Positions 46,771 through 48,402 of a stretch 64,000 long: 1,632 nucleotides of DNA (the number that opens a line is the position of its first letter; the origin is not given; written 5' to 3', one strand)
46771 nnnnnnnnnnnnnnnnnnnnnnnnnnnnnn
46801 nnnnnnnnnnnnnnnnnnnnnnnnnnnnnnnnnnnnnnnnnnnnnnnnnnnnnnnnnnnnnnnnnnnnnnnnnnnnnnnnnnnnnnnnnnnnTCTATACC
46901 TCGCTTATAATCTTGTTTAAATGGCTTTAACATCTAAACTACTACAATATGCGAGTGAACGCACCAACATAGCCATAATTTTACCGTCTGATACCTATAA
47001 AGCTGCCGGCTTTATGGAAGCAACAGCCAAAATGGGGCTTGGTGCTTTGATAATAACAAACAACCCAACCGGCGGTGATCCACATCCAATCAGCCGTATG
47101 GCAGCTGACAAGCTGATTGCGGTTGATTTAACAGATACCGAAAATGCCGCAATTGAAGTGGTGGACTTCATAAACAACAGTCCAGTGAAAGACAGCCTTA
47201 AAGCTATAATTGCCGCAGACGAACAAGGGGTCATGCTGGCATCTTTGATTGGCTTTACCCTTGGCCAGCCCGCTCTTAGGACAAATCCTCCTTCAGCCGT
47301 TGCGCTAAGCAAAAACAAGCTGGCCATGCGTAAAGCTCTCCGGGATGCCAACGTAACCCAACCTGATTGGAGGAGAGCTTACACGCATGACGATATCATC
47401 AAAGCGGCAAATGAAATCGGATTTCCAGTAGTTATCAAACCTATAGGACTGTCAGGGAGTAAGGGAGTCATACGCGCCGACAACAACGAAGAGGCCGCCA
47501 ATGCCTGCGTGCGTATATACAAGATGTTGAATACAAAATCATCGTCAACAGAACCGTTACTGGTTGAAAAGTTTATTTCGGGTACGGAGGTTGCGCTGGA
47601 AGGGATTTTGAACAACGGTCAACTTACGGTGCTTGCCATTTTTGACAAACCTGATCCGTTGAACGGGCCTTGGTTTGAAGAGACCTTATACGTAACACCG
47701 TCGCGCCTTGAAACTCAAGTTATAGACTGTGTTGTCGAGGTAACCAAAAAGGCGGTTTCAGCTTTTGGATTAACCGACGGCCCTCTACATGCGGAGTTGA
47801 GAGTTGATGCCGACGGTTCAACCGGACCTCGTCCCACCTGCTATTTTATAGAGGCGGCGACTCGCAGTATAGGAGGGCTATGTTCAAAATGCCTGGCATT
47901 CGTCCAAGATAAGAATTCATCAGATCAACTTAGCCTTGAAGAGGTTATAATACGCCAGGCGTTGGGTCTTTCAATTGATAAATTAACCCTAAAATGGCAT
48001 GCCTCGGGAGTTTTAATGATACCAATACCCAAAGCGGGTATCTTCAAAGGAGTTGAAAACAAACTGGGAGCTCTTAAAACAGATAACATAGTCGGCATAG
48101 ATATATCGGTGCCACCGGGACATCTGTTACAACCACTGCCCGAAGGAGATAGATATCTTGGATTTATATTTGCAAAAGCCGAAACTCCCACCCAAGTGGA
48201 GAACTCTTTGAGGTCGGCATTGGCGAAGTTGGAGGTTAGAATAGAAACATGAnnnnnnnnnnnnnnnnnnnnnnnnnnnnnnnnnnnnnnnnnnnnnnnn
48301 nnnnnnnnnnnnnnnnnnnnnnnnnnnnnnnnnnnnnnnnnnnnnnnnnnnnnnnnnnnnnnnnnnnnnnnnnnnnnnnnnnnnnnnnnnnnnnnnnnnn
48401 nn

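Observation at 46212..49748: Uncharacterised two-gene cassette: ATP-grasp ligase translationally coupled to a B12-like radical SAM enzyme with a CCAEP tail, divergent from an NfuA-type Fe-S carrier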

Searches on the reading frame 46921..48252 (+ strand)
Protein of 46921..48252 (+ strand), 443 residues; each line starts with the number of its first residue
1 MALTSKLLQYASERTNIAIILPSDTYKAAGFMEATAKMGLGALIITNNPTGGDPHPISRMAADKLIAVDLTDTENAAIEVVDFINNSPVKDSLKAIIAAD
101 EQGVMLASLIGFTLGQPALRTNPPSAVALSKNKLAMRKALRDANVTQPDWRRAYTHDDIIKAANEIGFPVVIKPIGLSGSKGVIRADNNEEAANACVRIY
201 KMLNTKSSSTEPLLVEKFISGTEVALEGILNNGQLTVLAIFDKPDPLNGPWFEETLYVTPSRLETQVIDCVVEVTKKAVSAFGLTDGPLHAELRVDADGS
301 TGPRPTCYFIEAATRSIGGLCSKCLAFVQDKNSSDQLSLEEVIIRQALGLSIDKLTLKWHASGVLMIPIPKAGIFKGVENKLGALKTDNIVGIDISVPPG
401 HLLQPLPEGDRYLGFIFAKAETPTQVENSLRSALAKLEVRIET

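Call 3: search_protein_families(library=ncbifam, proteins=[window:46921-48252:+], max_evalue=0.01)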
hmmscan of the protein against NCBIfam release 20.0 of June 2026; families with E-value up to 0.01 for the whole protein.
window:46921-48252:+ (443 aa): 40 families (the best 25 are shown)
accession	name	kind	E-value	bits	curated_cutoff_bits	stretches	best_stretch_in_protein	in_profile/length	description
NF002563.0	PRK02186.1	subfamily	7.9e-27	93.9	625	1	38-381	26-336/890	argininosuccinate lyase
NF005543.0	PRK07206.1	subfamily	1.3e-20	73.4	302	1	90-379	68-350/416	hypothetical protein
NF053745.1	AAntcapLigBacD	equivalog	1.9e-13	49.6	850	1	119-297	123-315/471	alanine--anticapsin ligase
NF041595.1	dap_A_syn_DdaF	equivalog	1.1e-11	44.1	840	1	92-329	77-309/424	dapdiamide A synthase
TIGR00877.1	purD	equivalog_domain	1.8e-11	43.5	288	1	126-239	98-211/425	phosphoribosylamine--glycine ligase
NF002378.0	PRK01372.1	subfamily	3.9e-11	42.2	243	1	126-297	94-258/305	D-alanine--D-alanine ligase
TIGR01369.1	CPSaseII_lrg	equivalog_domain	5e-11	41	1027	1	127-243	664-776/1052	carbamoyl-phosphate synthase (glutamine-hydrolyzing) large subunit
NF010623.0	PRK14016.1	subfamily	2e-10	39.5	877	1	126-223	208-299/871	cyanophycin synthetase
TIGR00768.1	rimK_fam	subfamily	3.2e-10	39.9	143.4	1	122-220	77-171/276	RimK family alpha-L-glutamate ligase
TIGR02144.1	LysX_arch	equivalog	1.4e-09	37.5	275.6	1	113-206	70-160/281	lysine biosynthesis protein LysX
TIGR02068.2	cya_phycin_syn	equivalog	1.6e-09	36.3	850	1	126-223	207-298/862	cyanophycin synthetase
NF003671.0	PRK05294.1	equivalog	1.7e-09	35.9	599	1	124-283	658-813/1058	carbamoyl-phosphate synthase large subunit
TIGR01205.1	D_ala_D_alaTIGR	subfamily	9.3e-09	34.7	245.65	1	125-242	99-214/318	D-alanine--D-alanine ligase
NF004680.0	PRK06019.1-6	equivalog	1.5e-06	27.2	327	1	123-198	107-183/405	5-(carboxyamino)imidazole ribonucleotide synthase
NF009402.0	PRK12767.1-1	equivalog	3.6e-06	26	218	1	119-201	102-182/329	carbamoyl phosphate synthase-like protein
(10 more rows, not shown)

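Call 4: search_protein_families(library=pfam, proteins=[window:46921-48252:+], max_evalue=0.01)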
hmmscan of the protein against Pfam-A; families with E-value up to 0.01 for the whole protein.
window:46921-48252:+ (443 aa): 7 families
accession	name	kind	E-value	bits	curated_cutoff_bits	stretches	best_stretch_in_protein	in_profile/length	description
PF13535.11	ATP-grasp_4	-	1.4e-27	96.7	27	1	166-322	1-158/160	ATP-grasp domain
PF18603.7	LAL_C2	-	1.1e-11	45.2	29.4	1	366-442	2-78/78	L-amino acid ligase C-terminal domain 2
PF01071.24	GARS_A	-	1.6e-10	41.6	27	1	133-238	3-108/194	Phosphoribosylglycinamide synthetase, ATP-grasp (A) domain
PF02786.22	CPSase_L_D2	-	6.9e-08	32.7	19.8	1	136-223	5-93/211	Carbamoyl-phosphate synthase L chain, ATP binding domain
PF02222.28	ATP-grasp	-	1.3e-05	25.3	27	1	139-220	2-77/179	ATP-grasp domain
PF02655.19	ATP-grasp_3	-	1.9e-05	25.2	23.2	1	131-242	2-92/160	ATP-grasp domain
PF07478.18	Dala_Dala_lig_C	-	2.8e-05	24.2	24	1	146-239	16-100/204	D-ala D-ala ligase C-terminus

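Call 28: search_solved_structures(query=window:46921-48249:+, max_evalue=0.001)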
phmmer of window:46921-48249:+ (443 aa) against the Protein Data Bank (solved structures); distinct sequences matched with E-value up to 0.001: 22.
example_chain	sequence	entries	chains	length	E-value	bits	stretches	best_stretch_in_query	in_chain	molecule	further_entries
3vot_A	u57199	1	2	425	1.6e-24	89.5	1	32-422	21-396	L-amino acid ligase, BL00235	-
30vh_A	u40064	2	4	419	1.5e-12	50.1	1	95-359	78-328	L-amino acid ligase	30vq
3wo1_A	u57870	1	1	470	2e-12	49.7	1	127-298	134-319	Alanine-anticapsin ligase BacD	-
3wnz_A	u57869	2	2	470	2.2e-12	49.5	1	128-297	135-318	Alanine-anticapsin ligase BacD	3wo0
3vmm_A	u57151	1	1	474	2.3e-12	49.5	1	128-297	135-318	Alanine-anticapsin ligase BacD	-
5dot_A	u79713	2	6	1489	1.4e-06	30.4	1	129-295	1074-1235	Carbamoyl-phosphate synthase [ammonia], mitochondrial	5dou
6uel_A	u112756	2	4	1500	1.4e-06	30.4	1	129-295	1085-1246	Carbamoyl-phosphate synthase [ammonia], mitochondrial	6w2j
1bxr_A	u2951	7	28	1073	7.1e-06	28.1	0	152-232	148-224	CARBAMOYL-PHOSPHATE SYNTHASE | CARBAMOYL PHOSPHATE SYNTHETASE: LARGE SUBUNIT | CARBAMOYL PHOSPHATE SYNTHETASE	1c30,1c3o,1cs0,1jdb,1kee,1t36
1ce8_A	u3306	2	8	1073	7.2e-06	28.1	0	152-232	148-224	PROTEIN (CARBAMOYL-PHOSPHATE SYNTHASE) | carbamoyl phosphate synthetase large chain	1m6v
4dim_A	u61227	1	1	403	8.7e-06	27.8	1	126-425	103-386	Phosphoribosylglycinamide synthetase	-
7lgn_A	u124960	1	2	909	1.3e-05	27.2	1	126-235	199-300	Cyanophycin synthase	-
8sgx_S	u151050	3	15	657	2.2e-05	26.4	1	148-221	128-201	propionyl-CoA carboxylase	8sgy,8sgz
7lgm_A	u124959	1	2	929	2.6e-05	26.2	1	126-199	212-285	Cyanophycin synthase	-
3n6r_A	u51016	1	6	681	4e-05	25.6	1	123-220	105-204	Propionyl-CoA carboxylase, alpha subunit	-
4wd3_A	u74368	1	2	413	4e-05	25.6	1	128-294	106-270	L-amino acid ligase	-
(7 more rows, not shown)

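Call 30: find_homologous_proteins(query=window:46921-48249:+, max_evalue=1e-10)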
Query window:46921-48249:+ (443 aa): 7970 proteins with E <= 1e-10 among 8000 candidates; the best 120 are listed.
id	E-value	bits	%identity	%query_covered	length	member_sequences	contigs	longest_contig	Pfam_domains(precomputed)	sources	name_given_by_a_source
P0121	4.0e-100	353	43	96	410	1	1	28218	PF13535.12,PF02222.28,PF18130.7,PF01071.25,PF18603.8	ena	-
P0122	9.9e-100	352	46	96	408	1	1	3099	PF13535.12,PF18130.7,PF01071.25,PF18603.8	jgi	jgi:biotin carboxylase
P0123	1.3e-99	352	45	97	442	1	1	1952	PF13535.12,PF18130.7,PF01071.25,PF18603.8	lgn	-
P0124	1.8e-99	351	45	96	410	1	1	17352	PF13535.12,PF18130.7,PF01071.25,PF18603.8,PF07478.19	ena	-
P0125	1.8e-99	351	44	95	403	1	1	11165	PF13535.12,PF02222.28,PF18130.7,PF01071.25,PF18603.8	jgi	jgi:biotin carboxylase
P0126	2.0e-99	351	45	96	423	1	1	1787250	PF13535.12,PF02222.28,PF18130.7,PF18603.8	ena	-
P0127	3.0e-99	351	47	97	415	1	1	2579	PF13535.12,PF02222.28,PF18130.7,PF01071.25,PF18603.8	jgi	jgi:biotin carboxylase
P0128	4.8e-99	350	44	96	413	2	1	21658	PF13535.12,PF18130.7,PF01071.25,PF18603.8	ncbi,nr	ncbi:MAG: ATP-grasp domain-containing protein [Actinomycetota bacterium]|nr:ATP-grasp domain-contain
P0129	4.8e-99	350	46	96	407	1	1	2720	PF13535.12,PF02222.28,PF18130.7,PF01071.25,PF18603.8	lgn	-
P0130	6.0e-99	350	45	96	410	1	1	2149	PF13535.12,PF18130.7,PF01071.25,PF18603.8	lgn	-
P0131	8.9e-99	349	45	96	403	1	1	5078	PF13535.12,PF02786.23,PF18130.7,PF01071.25,PF18603.8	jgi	jgi:biotin carboxylase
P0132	2.6e-98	347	45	96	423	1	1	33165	PF13535.12,PF02222.28,PF18130.7,PF18603.8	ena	-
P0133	3.0e-98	347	44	96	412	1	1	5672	PF13535.12,PF18130.7,PF01071.25,PF18603.8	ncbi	-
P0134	3.4e-98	347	44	96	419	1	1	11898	PF13535.12,PF02222.28,PF18130.7,PF01071.25,PF18603.8,PF07478.19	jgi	jgi:biotin carboxylase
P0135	3.4e-98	347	45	96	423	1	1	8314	PF13535.12,PF18130.7,PF18603.8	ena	-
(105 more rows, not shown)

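Call 45: find_related_loci(query=A2, collection=metagenome_contigs, flank=5000)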
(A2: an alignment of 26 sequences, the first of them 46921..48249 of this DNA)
Query A2 (443 aa) in metagenome_contigs; peptide patterns used: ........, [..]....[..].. (x = any residue, [..] = any of these).
600 stretches matched a pattern (row limit reached: there are more); 578 encode a relative of the query (tblastn E <= 1e-3); the best 80 are kept; 80 distinct loci.
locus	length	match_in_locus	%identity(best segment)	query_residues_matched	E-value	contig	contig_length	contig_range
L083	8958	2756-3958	44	15-442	1e-103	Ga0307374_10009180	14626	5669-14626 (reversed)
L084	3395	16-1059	48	79-441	2e-104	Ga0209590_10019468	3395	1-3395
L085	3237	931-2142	42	16-442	3e-103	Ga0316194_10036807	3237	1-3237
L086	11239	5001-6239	43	5-442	7e-101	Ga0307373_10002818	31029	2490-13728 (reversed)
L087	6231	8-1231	43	10-442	1e-99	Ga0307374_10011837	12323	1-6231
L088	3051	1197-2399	41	19-442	7e-102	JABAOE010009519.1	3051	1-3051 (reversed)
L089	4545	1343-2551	44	16-442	2e-99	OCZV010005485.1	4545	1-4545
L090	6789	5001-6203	44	15-442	1e-98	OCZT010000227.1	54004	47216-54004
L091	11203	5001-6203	40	16-441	6e-98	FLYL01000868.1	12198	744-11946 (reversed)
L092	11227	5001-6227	43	10-442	5e-104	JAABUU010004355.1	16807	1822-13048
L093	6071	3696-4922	42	10-442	3e-98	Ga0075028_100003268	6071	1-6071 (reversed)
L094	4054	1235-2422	43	10-441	3e-97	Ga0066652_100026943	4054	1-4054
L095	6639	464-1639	42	16-442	2e-96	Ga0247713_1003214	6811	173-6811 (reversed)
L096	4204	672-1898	43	15-442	2e-96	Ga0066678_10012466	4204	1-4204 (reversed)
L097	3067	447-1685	41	16-441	1e-97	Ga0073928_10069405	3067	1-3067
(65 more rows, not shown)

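Call 55: search_solved_structures(query=A2, max_evalue=0.00001, show_alignments=1)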
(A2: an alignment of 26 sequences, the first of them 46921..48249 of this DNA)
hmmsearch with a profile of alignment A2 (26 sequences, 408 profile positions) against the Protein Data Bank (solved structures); distinct sequences matched with E-value up to 0.00001: 35.
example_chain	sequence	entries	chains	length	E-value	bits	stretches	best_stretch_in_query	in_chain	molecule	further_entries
3vot_A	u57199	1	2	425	2.1e-54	188.4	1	21-404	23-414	L-amino acid ligase, BL00235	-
3wo1_A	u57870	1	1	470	5.1e-31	111.4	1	55-290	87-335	Alanine-anticapsin ligase BacD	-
3wnz_A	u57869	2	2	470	8.4e-31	110.7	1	55-288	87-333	Alanine-anticapsin ligase BacD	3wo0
3vmm_A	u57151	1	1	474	8.5e-31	110.7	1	55-288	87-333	Alanine-anticapsin ligase BacD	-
30vh_A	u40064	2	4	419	2.7e-19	72.8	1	72-304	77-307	L-amino acid ligase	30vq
4dim_A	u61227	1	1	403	4.9e-18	68.6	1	19-385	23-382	Phosphoribosylglycinamide synthetase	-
4wd3_A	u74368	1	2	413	6.7e-14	55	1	43-368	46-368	L-amino acid ligase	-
8evy_B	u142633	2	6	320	1.9e-12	50.2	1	101-284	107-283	D-alanine--D-alanine ligase B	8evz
1ce8_A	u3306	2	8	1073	7.4e-12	48.3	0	95-319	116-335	PROTEIN (CARBAMOYL-PHOSPHATE SYNTHASE) | carbamoyl phosphate synthetase large chain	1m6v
1bxr_A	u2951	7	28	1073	9.3e-12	48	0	95-319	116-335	CARBAMOYL-PHOSPHATE SYNTHASE | CARBAMOYL PHOSPHATE SYNTHETASE: LARGE SUBUNIT | CARBAMOYL PHOSPHATE SYNTHETASE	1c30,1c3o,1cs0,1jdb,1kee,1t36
1a9x_A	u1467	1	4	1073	1.1e-10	44.5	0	95-319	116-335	CARBAMOYL PHOSPHATE SYNTHETASE (LARGE CHAIN)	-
2ip4_A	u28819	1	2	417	2.3e-09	40.1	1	89-314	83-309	Phosphoribosylamine--glycine ligase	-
3mjf_A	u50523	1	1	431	3.4e-09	39.5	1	85-217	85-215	Phosphoribosylamine--glycine ligase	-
1gso_A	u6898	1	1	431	1.6e-08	37.3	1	92-323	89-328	PROTEIN (GLYCINAMIDE RIBONUCLEOTIDE SYNTHETASE)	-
5d8d_A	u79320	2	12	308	1.6e-08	37.3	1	102-296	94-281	D-alanine--D-alanine ligase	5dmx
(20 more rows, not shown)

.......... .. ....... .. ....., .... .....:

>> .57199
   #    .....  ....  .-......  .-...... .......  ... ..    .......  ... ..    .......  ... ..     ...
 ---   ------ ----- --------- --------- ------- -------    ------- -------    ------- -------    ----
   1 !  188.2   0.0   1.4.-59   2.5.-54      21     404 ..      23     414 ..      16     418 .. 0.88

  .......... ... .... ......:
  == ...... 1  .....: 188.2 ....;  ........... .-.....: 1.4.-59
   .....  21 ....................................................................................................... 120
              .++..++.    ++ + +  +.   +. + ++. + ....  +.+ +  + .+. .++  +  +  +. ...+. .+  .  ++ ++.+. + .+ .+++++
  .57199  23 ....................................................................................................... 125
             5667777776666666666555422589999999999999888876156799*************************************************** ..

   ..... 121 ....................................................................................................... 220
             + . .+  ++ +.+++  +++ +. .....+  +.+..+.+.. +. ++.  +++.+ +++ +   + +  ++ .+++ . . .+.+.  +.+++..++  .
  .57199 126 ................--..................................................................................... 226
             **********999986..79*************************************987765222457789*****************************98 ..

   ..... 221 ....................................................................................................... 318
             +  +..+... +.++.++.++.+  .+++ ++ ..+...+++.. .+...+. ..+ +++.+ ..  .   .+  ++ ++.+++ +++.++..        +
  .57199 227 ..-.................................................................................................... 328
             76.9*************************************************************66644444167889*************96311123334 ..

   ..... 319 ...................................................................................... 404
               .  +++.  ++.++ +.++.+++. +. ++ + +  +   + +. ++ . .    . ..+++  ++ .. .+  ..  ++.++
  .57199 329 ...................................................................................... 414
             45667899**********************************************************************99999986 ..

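Call 106: search_dna_similar(query=window:46921-48249:+, collection=plasmids, mode=protein, max_evalue=1e-15, max_rows=25)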
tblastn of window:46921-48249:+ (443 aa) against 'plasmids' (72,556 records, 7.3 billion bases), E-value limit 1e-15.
Records with a match: 27; places in all: 30; records where one place covers at least 80% of the query: 14.
Best place of each record, by identity: <60% 27.
By first word of the organism name: Streptomyces 8; Rhodococcus 4; Pantoea 3; Bacillus 3; Paraburkholderia 2; Agrobacterium 1; Staphylococcus 1; Pseudalkalibacillus 1; Kitasatospora 1; Priestia 1; and 2 more.
By predicted mobility (MOB-suite, as given by PLSDB): non-mobilizable 17; mobilizable 6; conjugative 4.
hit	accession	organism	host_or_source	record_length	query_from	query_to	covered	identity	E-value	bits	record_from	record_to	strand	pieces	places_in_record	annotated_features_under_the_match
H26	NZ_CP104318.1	Streptomyces angustmyceticus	whole organism,soil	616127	32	442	93%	26.8%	6e-26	118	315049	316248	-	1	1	ATP-grasp domain-containing protein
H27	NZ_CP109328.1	Streptomyces sp. NBC_01591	-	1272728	8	442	98%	25.3%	6e-19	97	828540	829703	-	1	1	none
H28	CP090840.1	Streptomyces viridifaciens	Whole organism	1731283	64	442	86%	28.5%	1e-20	102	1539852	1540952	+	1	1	ATP-grasp domain-containing protein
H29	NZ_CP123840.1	Agrobacterium tumefaciens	Yarrow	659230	43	442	90%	26.7%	2e-17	93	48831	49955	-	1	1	ATP-grasp domain-containing protein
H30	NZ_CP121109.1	Pantoea sp. X85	metagenomic assembly,rabbit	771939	66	440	85%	27.8%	2e-31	134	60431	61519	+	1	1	ATP-grasp domain-containing protein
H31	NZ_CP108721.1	Streptomyces sp. NBC_00998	-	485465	56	433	85%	27.4%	1e-19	100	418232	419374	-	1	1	ATP-grasp domain-containing protein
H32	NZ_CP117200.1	Pantoea sp. SS70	Solanum tuberosum L.,cell culture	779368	66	440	85%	27.5%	6e-31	133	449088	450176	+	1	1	ATP-grasp domain-containing protein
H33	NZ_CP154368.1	Staphylococcus xylosus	cell culture,Meju, a korean fermented ...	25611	55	417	82%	28.4%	4e-24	112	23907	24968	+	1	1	ATP-grasp domain-containing protein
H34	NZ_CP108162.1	Streptomyces sp. NBC_00158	-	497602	32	437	92%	24.3%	7e-18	94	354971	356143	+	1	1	ATP-grasp domain-containing protein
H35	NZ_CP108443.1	Streptomyces sp. NBC_01276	-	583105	32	437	92%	23.8%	1e-17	94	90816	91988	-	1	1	ATP-grasp domain-containing protein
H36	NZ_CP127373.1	Bacillus arachidis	bacterial isolate,rhizosphere soil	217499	53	430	85%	25.2%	3e-17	92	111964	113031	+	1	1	ATP-grasp domain-containing protein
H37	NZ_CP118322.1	Rhodococcus sp. DK176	pure culture,crude oil-contaminated soil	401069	90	443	80%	26.9%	2e-23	110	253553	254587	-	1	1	ATP-grasp domain-containing protein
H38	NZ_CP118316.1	Rhodococcus sp. DK180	pure culture,crude oil-contaminated soil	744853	90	443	80%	26.9%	2e-23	110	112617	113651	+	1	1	ATP-grasp domain-containing protein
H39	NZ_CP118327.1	Rhodococcus sp. DK17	pure culture,crude oil-contaminated soil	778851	90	443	80%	26.9%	2e-23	110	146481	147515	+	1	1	ATP-grasp domain-containing protein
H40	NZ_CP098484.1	Streptomyces sp. Caat 7-52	Bacteria,soil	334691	32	437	92%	23.4%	9e-19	97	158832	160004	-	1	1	ATP-grasp domain-containing protein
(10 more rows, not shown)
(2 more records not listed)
